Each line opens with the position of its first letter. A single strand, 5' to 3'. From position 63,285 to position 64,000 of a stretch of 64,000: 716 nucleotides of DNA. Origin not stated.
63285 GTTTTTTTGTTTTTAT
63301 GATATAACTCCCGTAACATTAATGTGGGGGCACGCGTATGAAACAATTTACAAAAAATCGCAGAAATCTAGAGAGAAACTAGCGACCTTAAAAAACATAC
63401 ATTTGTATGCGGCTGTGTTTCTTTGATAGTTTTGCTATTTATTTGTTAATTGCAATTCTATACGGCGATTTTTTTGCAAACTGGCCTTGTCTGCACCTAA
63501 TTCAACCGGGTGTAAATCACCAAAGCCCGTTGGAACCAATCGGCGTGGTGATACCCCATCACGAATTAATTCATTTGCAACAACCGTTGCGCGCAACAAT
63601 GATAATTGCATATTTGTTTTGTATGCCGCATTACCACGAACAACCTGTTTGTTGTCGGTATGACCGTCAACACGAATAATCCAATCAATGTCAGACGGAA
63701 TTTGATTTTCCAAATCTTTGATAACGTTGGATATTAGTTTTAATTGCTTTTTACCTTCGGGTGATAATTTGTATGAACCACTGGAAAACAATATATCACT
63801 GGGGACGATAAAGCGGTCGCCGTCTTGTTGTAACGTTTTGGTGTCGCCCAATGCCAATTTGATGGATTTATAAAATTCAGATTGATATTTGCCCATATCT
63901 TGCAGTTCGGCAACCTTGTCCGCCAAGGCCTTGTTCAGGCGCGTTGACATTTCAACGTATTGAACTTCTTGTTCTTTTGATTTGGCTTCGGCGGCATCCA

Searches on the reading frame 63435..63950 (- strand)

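Call 32: search_protein_families(library=pfam, proteins=[window:63435-63950:-], max_evalue=0.001)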
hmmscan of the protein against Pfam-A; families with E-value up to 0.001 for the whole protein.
window:63435-63950:- (171 aa): 1 family
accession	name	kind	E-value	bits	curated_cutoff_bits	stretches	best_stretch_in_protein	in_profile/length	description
PF00691.25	OmpA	-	6.9e-16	58.8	27.2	1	54-162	1-98/98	OmpA family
